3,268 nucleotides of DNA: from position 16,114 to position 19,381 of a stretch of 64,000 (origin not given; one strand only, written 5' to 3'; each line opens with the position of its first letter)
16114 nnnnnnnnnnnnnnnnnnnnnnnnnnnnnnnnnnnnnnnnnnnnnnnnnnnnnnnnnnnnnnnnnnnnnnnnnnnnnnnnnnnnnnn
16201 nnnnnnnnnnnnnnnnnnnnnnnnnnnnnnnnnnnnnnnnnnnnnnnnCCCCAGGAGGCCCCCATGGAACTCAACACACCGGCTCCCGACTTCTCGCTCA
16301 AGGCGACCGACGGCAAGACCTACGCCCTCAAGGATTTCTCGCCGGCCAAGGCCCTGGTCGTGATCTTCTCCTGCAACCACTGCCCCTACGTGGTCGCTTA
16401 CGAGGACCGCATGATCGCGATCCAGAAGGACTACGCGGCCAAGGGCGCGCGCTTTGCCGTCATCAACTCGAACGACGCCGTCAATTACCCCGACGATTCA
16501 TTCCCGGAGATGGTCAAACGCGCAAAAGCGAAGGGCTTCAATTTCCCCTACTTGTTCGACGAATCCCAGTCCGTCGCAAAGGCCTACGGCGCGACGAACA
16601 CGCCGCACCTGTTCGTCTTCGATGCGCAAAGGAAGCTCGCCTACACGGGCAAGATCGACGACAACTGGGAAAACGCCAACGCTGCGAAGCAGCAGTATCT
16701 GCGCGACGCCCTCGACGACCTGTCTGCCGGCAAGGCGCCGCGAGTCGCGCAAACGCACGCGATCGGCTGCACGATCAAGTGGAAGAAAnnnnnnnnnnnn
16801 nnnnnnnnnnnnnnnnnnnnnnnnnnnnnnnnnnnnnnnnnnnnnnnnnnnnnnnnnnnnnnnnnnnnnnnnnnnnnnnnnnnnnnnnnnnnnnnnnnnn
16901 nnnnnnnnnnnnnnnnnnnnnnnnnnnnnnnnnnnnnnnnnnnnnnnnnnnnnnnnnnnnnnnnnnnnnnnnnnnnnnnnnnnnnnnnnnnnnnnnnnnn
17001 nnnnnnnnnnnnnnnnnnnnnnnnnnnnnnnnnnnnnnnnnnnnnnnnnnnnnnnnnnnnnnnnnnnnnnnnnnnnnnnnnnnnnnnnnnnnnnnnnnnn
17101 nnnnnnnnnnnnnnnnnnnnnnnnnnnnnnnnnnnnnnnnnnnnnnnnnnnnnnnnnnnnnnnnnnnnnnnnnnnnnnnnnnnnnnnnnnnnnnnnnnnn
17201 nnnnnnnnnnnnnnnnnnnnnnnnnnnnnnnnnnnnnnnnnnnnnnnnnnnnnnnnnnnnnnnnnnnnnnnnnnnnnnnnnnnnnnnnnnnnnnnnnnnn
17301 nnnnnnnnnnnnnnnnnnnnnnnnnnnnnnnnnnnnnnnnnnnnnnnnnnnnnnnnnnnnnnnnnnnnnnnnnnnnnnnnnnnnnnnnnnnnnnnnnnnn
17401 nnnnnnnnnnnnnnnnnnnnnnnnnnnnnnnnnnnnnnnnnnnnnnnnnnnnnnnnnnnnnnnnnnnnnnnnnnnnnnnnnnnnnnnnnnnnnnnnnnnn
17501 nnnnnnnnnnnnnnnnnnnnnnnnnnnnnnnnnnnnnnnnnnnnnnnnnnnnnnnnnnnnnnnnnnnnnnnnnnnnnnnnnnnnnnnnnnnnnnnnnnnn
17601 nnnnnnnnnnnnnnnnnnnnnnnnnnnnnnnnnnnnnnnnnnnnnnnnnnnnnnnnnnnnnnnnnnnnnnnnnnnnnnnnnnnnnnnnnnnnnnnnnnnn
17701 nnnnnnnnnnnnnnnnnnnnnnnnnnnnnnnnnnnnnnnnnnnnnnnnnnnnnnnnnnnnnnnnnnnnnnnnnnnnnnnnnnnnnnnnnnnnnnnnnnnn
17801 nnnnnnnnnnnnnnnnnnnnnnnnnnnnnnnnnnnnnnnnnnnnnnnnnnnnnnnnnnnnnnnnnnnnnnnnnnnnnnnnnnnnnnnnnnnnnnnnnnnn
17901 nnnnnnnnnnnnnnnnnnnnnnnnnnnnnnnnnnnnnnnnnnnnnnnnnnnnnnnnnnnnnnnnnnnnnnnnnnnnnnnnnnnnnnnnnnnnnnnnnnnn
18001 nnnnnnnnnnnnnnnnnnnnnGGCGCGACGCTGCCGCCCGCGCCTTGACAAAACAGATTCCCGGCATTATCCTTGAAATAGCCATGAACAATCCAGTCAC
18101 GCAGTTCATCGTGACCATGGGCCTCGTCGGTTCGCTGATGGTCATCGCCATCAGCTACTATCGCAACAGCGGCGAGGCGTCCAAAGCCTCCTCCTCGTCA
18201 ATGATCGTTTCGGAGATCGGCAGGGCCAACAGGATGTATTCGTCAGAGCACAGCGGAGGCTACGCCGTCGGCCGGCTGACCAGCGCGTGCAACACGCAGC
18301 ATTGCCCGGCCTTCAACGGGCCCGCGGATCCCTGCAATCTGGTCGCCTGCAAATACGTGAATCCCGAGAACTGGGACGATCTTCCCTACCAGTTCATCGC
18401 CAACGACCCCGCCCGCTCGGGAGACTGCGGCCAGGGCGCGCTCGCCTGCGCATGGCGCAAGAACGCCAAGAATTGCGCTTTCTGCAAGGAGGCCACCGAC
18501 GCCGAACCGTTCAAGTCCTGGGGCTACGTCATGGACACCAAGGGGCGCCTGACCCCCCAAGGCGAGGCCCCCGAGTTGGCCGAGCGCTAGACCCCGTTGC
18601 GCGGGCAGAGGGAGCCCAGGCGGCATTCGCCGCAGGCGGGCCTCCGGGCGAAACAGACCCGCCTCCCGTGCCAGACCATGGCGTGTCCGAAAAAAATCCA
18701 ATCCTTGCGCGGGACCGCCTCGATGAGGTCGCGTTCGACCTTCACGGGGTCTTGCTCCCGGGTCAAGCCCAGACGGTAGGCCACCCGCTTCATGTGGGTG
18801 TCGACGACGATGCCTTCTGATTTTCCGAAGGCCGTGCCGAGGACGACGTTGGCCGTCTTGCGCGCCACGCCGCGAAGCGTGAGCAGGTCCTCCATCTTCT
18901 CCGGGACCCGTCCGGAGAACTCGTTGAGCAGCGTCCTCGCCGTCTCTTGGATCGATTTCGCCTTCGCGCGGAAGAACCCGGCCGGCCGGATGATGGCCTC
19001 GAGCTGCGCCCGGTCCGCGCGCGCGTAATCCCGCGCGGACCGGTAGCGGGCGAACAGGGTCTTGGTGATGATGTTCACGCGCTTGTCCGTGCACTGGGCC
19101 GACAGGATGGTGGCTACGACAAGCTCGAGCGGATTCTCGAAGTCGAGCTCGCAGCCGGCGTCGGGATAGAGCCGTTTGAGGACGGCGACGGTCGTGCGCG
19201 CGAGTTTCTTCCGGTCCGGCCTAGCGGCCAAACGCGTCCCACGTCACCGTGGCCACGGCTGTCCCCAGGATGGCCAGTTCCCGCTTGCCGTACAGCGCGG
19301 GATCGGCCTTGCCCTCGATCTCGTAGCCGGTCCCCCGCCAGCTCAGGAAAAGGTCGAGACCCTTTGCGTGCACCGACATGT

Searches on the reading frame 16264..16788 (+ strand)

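Call 53: search_protein_families(library=pfam, proteins=[window:16264-16788:+], max_evalue=0.001)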
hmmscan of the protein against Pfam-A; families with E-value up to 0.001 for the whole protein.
window:16264-16788:+ (175 aa): 5 families
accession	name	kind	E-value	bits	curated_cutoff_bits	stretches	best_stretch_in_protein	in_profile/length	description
PF08534.16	Redoxin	-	6.5e-22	78.3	26.6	1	4-141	3-145/148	Redoxin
PF00578.27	AhpC-TSA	-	1e-19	71.2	26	1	5-127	3-123/124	AhpC/TSA family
PF20029.6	DUF6436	-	7.9e-06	26.1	27.3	1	27-171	19-131/133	Domain of unknown function (DUF6436)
PF13098.12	Thioredoxin_2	-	8.1e-06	26.6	27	1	29-130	6-94/104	Thioredoxin-like domain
PF13905.12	Thioredoxin_8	-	5.2e-05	24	27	1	29-124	2-93/94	Thioredoxin-like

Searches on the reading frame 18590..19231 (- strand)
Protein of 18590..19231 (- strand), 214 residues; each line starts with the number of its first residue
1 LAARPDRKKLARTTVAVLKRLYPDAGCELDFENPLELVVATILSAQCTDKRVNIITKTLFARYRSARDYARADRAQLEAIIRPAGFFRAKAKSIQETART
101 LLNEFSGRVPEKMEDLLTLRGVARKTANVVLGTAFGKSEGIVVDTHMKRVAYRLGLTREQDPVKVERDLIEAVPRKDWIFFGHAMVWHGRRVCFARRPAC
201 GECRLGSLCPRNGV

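Call 54: search_protein_families(library=pfam, proteins=[window:18590-19231:-], max_evalue=0.001)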
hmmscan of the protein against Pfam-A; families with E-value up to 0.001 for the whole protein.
window:18590-19231:- (214 aa): 1 family
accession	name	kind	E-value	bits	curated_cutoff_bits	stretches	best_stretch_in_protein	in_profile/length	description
PF00730.31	HhH-GPD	-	2e-26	92.9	26.2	1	39-174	1-107/108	HhH-GPD superfamily base excision DNA repair protein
